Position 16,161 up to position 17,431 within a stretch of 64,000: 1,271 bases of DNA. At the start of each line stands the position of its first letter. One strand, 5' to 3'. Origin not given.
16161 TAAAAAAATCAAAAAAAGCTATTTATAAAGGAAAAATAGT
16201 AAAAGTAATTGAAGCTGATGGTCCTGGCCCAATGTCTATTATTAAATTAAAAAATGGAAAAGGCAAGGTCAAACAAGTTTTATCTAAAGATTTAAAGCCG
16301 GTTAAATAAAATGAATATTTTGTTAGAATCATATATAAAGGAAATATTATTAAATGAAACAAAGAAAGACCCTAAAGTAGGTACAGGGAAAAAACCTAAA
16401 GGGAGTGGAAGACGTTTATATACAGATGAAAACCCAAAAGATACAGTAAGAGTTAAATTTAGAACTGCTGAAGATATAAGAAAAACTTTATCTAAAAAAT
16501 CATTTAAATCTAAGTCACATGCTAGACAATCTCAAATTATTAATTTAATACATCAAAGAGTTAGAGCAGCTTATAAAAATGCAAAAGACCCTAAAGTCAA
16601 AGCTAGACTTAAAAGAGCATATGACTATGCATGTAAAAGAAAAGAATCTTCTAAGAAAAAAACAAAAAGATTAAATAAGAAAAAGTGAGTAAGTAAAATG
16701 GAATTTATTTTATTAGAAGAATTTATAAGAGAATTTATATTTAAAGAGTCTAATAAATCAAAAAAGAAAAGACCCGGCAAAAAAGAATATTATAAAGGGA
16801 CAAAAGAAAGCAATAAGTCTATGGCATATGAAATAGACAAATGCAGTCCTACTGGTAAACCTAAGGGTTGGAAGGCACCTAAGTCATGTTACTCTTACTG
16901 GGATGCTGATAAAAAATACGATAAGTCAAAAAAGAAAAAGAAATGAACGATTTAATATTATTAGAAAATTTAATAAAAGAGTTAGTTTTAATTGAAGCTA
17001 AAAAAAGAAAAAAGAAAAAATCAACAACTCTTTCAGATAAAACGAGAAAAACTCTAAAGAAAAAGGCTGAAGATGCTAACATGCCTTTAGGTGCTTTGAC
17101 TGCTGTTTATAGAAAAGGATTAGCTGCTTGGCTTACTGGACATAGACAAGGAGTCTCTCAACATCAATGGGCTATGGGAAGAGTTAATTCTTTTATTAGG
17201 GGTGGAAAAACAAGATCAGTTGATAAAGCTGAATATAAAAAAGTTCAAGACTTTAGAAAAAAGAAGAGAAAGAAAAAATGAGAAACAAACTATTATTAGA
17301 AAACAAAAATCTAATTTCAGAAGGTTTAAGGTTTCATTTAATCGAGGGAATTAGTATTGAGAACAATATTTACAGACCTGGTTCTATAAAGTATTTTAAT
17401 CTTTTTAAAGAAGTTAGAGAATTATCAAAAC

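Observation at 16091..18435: Shared N-terminal amphipathic leader ending in (I/L)(I/L)xE on ~20 unrelated ORFs: candidate capsid-targeting or propeptide signal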

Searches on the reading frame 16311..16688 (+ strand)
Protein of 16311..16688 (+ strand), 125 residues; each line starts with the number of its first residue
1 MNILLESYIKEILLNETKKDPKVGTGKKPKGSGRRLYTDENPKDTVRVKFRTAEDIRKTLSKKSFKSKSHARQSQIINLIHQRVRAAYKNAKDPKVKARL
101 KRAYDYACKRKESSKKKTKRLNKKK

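Call 6: search_protein_families(library=pfam, max_evalue=0.01, proteins=[window:16311-16688:+])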
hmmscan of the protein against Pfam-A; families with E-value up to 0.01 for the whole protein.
window:16311-16688:+ (125 aa): 1 family
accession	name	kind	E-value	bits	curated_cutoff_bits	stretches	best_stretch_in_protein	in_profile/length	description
PF18093.7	Trm5_N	-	0.005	17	22.7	0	45-69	1-25/47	tRNA methyltransferase 5 N-terminal domain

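Call 13: find_homologous_proteins(query=window:16311-16688:+)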
Query window:16311-16688:+ (125 aa): 8000 proteins with E <= 0.001 among 8000 candidates; the best 120 are listed.
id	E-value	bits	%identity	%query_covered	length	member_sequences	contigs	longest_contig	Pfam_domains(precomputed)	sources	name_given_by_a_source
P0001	3.9e-70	251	99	100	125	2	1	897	-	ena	-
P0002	7.8e-59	215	86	99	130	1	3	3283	-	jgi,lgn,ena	-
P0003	7.9e-59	215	86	99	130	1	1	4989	-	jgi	-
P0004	3.1e-58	213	89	90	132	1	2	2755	-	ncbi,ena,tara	tara:strand:+ start:135 stop:533 length:399 start_codon:yes stop_codon:yes gene_type:complete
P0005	5.7e-58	212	91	86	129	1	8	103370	-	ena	-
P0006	8.2e-58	211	85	99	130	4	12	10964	-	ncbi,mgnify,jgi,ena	mgnify:CR=1 FL=1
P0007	8.2e-58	211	87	99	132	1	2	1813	-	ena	-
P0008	1.7e-57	210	88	90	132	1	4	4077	-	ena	-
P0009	2.3e-57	210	84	99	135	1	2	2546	-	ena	-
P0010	2.8e-57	210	85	99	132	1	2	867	-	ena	-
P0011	3.1e-57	209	83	100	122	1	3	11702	-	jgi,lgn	jgi:hypothetical protein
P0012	4.1e-57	209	82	100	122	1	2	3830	-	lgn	-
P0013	4.6e-57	209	83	99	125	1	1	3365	-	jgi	-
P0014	9.4e-57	208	82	100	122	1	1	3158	-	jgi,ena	-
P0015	1.0e-56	208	86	98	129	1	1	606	-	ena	-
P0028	8.1e-56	205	83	100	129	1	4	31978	-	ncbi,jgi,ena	-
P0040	3.5e-55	203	83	95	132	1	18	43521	-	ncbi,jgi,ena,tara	tara:strand:+ start:1037 stop:1435 length:399 start_codon:yes stop_codon:yes gene_type:complete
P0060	1.6e-54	201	87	96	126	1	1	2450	-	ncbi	-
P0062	1.7e-54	201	81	99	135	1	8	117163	-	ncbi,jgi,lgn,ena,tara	tara:strand:- start:1745 stop:2152 length:408 start_codon:yes stop_codon:yes gene_type:complete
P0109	3.6e-53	196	88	90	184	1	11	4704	-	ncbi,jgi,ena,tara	tara:strand:- start:266 stop:820 length:555 start_codon:yes stop_codon:yes gene_type:complete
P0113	5.7e-53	196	88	90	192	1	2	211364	-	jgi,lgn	jgi:hypothetical protein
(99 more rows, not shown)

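Call 18: find_encoding_contigs(protein=P0113, flank=10000, max_places=3)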
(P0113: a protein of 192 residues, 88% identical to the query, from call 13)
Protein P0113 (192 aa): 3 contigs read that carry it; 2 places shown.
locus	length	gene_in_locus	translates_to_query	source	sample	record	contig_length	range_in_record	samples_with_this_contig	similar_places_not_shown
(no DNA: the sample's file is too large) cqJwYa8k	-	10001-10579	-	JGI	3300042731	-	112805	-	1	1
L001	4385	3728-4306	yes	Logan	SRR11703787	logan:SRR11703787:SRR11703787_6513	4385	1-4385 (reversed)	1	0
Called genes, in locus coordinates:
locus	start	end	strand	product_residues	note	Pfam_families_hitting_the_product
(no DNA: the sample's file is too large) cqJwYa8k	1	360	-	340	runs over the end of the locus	PF07728:AAA_5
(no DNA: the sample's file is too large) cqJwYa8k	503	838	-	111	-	-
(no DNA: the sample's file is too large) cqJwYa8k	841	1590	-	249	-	PF03796:DnaB_C (faint), PF06745:ATPase, PF13401:AAA_22 (weak)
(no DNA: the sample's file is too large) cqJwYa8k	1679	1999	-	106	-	-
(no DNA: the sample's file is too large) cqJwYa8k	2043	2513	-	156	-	-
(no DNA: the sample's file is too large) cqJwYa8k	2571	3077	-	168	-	-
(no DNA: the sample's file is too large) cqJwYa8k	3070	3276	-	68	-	-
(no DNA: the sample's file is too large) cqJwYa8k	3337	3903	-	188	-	-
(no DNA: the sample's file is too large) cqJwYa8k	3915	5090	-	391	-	PF00206:Lyase_1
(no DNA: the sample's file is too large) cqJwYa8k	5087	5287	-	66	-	-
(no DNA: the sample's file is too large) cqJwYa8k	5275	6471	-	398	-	PF00709:Adenylsucc_synt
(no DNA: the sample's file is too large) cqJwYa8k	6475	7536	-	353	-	PF00478:IMPDH, PF03060:NMO (faint), PF01070:FMN_dh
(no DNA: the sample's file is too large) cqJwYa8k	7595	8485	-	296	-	PF03851:UvdE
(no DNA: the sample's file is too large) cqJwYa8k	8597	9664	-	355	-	-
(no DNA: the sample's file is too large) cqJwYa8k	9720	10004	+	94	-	PF07883:Cupin_2 (faint)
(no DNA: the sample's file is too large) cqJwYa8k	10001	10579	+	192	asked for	-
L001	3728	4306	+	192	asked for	-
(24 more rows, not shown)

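Call 19: find_related_loci(query=window:16311-16688:+, collection=viral_contigs, flank=10000)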
Query window:16311-16688:+ (125 aa) in viral_contigs; peptide patterns used: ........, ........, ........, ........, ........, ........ (x = any residue, [..] = any of these).
600 stretches matched a pattern (row limit reached: there are more); 583 encode a relative of the query (tblastn E <= 1e-3); the best 80 are kept; 80 distinct loci.
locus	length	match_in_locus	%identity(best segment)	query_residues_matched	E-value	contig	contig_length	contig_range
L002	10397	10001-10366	84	1-121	1e-62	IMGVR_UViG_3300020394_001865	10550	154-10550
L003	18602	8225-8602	81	2-122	5e-61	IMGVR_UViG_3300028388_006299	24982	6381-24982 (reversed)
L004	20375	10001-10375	82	5-125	8e-60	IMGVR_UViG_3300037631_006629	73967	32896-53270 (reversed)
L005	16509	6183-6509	84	17-125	2e-56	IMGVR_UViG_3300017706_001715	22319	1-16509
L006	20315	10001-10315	85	1-107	1e-55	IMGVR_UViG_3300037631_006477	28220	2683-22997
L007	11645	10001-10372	83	5-122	2e-54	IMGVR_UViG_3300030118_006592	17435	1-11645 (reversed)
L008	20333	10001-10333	88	14-125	5e-54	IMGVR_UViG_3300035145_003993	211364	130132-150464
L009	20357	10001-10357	73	3-124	7e-54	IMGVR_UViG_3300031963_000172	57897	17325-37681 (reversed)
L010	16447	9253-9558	84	20-121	8e-53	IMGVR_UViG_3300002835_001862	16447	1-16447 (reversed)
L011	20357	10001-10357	70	3-124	3e-52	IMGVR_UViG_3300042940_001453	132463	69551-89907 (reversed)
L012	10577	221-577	70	3-124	1e-52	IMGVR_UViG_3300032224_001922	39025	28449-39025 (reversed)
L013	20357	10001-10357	70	3-124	3e-52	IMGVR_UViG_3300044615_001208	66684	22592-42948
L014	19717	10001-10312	82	20-123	5e-52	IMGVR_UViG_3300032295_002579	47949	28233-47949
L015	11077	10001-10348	71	3-121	3e-51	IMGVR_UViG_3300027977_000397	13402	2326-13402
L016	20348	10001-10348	72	2-124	2e-50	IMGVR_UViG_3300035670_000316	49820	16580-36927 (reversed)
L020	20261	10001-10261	87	20-106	3e-48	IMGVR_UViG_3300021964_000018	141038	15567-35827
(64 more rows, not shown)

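Call 27: list_cluster_members(proteins=[P0060, P0062, P0040, P0028, P0006, P0109])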
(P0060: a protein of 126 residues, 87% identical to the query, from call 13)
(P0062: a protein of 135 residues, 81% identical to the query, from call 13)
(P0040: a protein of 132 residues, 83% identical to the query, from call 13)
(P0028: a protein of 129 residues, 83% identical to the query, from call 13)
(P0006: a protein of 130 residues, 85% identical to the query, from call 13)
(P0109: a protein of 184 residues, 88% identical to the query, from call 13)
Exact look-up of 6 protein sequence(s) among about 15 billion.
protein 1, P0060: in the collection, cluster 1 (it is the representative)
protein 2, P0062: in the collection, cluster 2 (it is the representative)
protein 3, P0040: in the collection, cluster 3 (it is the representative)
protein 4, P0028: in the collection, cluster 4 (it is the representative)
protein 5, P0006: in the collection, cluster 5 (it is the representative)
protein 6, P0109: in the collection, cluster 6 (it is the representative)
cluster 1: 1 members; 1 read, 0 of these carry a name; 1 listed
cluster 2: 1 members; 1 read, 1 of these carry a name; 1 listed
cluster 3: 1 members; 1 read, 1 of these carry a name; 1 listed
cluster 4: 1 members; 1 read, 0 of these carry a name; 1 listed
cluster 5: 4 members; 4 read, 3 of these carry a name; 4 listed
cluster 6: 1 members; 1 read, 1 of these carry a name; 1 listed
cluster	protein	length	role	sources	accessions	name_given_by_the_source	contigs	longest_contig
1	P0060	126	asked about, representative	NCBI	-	-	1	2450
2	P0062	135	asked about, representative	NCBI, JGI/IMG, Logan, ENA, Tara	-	strand:- start:1745 stop:2152 length:408 start_codon:yes stop_codon:yes gene_type:complete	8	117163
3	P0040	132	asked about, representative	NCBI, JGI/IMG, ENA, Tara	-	strand:+ start:1037 stop:1435 length:399 start_codon:yes stop_codon:yes gene_type:complete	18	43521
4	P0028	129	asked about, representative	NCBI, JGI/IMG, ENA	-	-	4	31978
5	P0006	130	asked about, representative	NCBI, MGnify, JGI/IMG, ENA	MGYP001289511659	CR=1 FL=1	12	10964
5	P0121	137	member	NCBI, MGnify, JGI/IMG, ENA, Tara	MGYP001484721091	FL=1 | strand:- start:527 stop:940 length:414 start_codon:yes stop_codon:yes gene_type:complete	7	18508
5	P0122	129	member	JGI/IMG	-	hypothetical protein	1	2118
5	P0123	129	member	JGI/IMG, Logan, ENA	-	-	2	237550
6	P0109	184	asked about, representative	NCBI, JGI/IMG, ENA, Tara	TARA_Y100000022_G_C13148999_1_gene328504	strand:- start:266 stop:820 length:555 start_codon:yes stop_codon:yes gene_type:complete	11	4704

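Call 31: search_dna_similar(query=window:16311-16688:+, collection=phages, mode=protein, max_rows=40, max_evalue=0.001)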
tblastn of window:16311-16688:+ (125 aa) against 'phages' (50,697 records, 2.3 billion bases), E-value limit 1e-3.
Records with a match: 1; places in all: 1; records where one place covers at least 80% of the query: 0.
Best place of each record, by identity: <60% 1.
By first word of the organism name: Pelagibacter 1.
By host as written in the record: Candidatus Pelagibacter sp. HTCC1062 1.
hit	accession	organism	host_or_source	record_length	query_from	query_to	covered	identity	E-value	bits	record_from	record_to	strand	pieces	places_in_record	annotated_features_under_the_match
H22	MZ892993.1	Pelagibacter phage HTVC033P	Candidatus Pelagibacter sp. HTCC1062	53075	4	90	70%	47.7%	1e-12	69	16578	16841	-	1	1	hypothetical protein (x2)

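Call 32: get_annotated_region(hit=H22, flank=6000)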
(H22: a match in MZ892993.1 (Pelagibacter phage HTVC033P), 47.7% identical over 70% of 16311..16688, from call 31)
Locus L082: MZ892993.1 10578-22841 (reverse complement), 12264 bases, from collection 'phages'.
description: Pelagibacter phage HTVC033P, complete genome.
organism: Pelagibacter phage HTVC033P (NCBI taxid 2873403)
taxonomy: Viruses; Duplodnaviria; Heunggongvirae; Uroviricota; Caudoviricetes
host: Candidatus Pelagibacter sp. HTCC1062; source: seawater; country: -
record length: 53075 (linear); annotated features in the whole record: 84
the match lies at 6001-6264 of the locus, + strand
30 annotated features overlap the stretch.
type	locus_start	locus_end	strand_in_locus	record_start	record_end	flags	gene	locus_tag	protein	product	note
CDS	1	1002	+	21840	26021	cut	-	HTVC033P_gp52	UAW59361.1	hypothetical protein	-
CDS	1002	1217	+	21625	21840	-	-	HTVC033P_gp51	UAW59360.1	hypothetical protein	-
CDS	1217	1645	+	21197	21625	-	-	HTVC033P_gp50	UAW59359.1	lysozyme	-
CDS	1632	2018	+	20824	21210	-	-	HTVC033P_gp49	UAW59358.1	hypothetical protein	-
CDS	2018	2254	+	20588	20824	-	-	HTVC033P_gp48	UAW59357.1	hypothetical protein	-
CDS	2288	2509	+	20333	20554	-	-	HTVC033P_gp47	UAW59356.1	hypothetical protein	-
CDS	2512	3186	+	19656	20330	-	-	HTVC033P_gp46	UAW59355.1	hypothetical protein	-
CDS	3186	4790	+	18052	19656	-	-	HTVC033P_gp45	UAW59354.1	putative carbohydrate binding domain containing protein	-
CDS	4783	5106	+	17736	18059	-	-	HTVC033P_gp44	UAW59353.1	hypothetical protein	-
CDS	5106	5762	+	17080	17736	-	-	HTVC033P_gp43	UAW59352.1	hypothetical protein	-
CDS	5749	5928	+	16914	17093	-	-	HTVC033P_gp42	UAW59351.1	hypothetical protein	-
CDS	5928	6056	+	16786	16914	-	-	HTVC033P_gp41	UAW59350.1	hypothetical protein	-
CDS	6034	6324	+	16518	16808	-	-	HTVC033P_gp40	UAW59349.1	hypothetical protein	-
CDS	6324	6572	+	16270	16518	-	-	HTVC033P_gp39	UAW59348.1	hypothetical protein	-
CDS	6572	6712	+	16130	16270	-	-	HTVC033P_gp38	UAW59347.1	hypothetical protein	-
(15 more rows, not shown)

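Call 37: search_protein_families(library=pfam, max_evalue=0.01, proteins=[L011:12953-14542:+, L011:14564-16465:+, L011:16522-17400:+, L011:17375-18376:+, L011:18384-18986:+, L011:18999-19430:+, L011:5719-9633:+, L011:11296-12330:+, L011:10539-11312:+, L011:12349-12996:+])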
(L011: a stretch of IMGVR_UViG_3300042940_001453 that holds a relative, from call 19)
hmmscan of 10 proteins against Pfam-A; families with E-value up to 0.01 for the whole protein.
L011:12953-14542:+ (529 aa): 1 family
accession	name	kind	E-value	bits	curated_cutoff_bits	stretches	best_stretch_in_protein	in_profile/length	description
PF03237.21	Terminase_6N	-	4.1e-11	43.4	22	1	62-253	2-204/215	Terminase large subunit, T4likevirus-type, N-terminal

L011:14564-16465:+ (633 aa): 1 family
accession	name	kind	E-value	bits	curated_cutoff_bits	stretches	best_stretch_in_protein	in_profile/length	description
PF07230.16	Portal_T4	-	8.6e-70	236.1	22.9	1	81-472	2-430/433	Bacteriophage T4-like portal protein (Gp20)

L011:16522-17400:+ (292 aa): 1 family
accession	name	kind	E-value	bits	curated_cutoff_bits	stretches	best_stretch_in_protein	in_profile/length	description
PF06708.16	DUF1195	-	0.0053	17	25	1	156-214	81-136/147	Protein of unknown function (DUF1195)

L011:17375-18376:+ (333 aa): 0 families

L011:18384-18986:+ (200 aa): 2 families
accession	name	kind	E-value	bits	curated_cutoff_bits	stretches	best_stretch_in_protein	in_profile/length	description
PF03420.18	Peptidase_S77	-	1.1e-29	103.8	27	1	22-176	40-196/198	Prohead core protein serine protease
PF20034.4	Peptidase_S80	-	0.0071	16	23.4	0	28-78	22-74/229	Peptidase S80 family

L011:18999-19430:+ (143 aa): 1 family
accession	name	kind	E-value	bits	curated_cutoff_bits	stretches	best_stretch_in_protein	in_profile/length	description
PF22339.1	YgxA-like_sub_bind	-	0.0018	19.1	27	1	30-108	12-90/100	YgxA-like substrate binding domain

L011:5719-9633:+ (1304 aa): 2 families
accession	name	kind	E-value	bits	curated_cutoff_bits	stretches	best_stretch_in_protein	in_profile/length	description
PF04984.19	Phage_sheath_1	-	3.2e-14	53.5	31.4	1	1019-1191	7-167/168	Phage tail sheath protein subtilisin-like domain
PF17482.7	Phage_sheath_1C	-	4.3e-12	46.4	26.9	1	1196-1295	3-103/104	Phage tail sheath C-terminal domain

L011:11296-12330:+ (344 aa): 0 families

L011:10539-11312:+ (257 aa): 0 families

L011:12349-12996:+ (215 aa): 0 families
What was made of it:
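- On Straboviridae-like (T4-related) myoviruses: Terminase_6N in the relative L011 (call 37).
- Peptidase_S77 is found in L011 (E 1e-29) beside the leader-gene cluster, terminase and gp20 portal (call 37).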

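Call 95: predict_structure(alignment_id=A2)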
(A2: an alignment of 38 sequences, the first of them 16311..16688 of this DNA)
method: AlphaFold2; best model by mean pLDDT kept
length: 125 residues; sequences in the alignment: 38
mean_pLDDT: 77.0   pTM: 0.60
mean pLDDT of the five models: 77.0, 75.1, 73.9, 71.6, 71.2
residues with pLDDT >= 90: 45; 70-90: 32; 50-70: 40; < 50: 8
segments of 3 or more residues with pLDDT < 50: 15-21
pLDDT, mean of each block of 10 residues (from residue 1): 57 50 60 60 60 88 88 88 90 93 95 92 81
secondary structure, 60 per line:
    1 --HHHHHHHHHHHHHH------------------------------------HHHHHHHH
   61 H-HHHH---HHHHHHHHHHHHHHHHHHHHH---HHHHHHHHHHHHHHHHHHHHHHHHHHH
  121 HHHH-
elements in order: H3-16 H53-61 H63-66 H70-90 H94-124
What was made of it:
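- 16311..16358 (+): Class A leader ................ of the 125-aa basic protein (gene 16311-16688); predicted cut after E16. AlphaFold2 predicts helix 3-16, then a stretch with pLDDT <50 at residues 15-21 (call 95).
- AlphaFold2 places the 16311 leader as a separate helix (residues 3-16) followed by a low-confidence linker at the predicted cut (call 95).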

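Call 98: fold_search(model_id=the predicted structure, library=pdb)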
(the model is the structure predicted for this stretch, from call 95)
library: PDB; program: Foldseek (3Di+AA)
matches with E <= 10: 339; with E <= 0.001: 0
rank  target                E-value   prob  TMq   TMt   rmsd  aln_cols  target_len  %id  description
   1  3un9_A                5.9e-01  0.90  0.41  0.19   4.2        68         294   20  Crystal structure of an immune receptor (released 2012-03-28)
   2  6zm5_Y                5.9e-01  0.13  0.22  0.17  13.6       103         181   14  Human mitochondrial ribosome in complex with OXA1L, mRNA, A/A tRNA, P/P tRNA and nascent polypeptide (released 2021-01-13)
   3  5d0b_A                7.9e-01  0.38  0.22  0.08  10.9        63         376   10  Crystal structure of epoxyqueuosine reductase with a tRNA-TYR epoxyqueuosine-modified tRNA stem loop (released 2016-09-28)
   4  3j7y_Y                9.5e-01  0.11  0.23  0.17  12.9        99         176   13  Structure of the large ribosomal subunit from human mitochondria (released 2014-10-15)
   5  5fvl_A                1.0e+00  0.89  0.41  0.59   3.8        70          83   17  Crystal structure of Vps4-Vps20 complex from S.cerevisiae (released 2016-04-27)
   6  5t8y_B                1.1e+00  0.30  0.21  0.08  10.9        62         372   10  Structure of epoxyqueuosine reductase from Bacillus subtilis with the Asp134 catalytic loop swung out of the active si (released 2016-09-28)
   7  7vzg_D                1.1e+00  0.66  0.31  0.62   8.9        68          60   16  Structure of the Acidobacteria homodimeric reaction center bound with cytochrome c (the larger form) (released 2023-02-22)
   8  8i9p_Cc               1.2e+00  0.72  0.35  0.20   2.6        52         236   17  Cryo-EM structure of a Chaetomium thermophilum pre-60S ribosomal subunit - State Mak16 (released 2023-05-17)
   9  3txs_A                1.4e+00  0.10  0.21  0.28  11.9        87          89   18  Crystal Structure of phage 44RR small terminase gp16 (released 2011-12-28)
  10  3txs_C                1.5e+00  0.09  0.21  0.27  11.9        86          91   19  Crystal Structure of phage 44RR small terminase gp16 (released 2011-12-28)
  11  2v6x_A                1.6e+00  0.80  0.41  0.61   3.8        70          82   17  Stractural insight into the interaction between ESCRT-III and Vps4 (released 2007-10-16)
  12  8ibh                  1.6e+00  0.63  0.36  0.59   7.9        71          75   14  Cep57 C-terminal domain (released 2024-02-14)
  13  2crb_MODEL_1_A        1.6e+00  0.63  0.39  0.49   4.4        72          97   11  Solution structure of MIT domain from mouse NRBF-2 (released 2005-11-20)
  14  4v19_2                1.6e+00  0.07  0.20  0.16  13.3       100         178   14  Structure of the large subunit of the mammalian mitoribosome, part 1 of 2 (released 2014-10-08)
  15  6gzc_D                1.7e+00  0.69  0.42  0.64   3.9        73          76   11  heterotetrameric katanin p60:p80 complex (released 2019-08-07)
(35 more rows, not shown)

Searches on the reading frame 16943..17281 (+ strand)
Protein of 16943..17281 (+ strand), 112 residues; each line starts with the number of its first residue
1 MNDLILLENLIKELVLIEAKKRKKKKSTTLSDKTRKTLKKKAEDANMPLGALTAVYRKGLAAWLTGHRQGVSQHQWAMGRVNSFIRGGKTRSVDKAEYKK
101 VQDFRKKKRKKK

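Call 6: search_protein_families(library=pfam, max_evalue=0.01, proteins=[window:16943-17281:+])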
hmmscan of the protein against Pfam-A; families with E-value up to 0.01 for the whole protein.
window:16943-17281:+ (112 aa): 1 family
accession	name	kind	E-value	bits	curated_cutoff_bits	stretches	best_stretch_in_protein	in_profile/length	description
PF19141.5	DUF5824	-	1.5e-13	51.5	25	1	20-93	38-118/127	Family of unknown function (DUF5824)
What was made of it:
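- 16943..16996 (+): Class A leader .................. of the 112-aa DUF5824 protein (gene 16943-17281). DUF5824 hit at E 1.5e-13 on residues 20-93 only (call 6).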
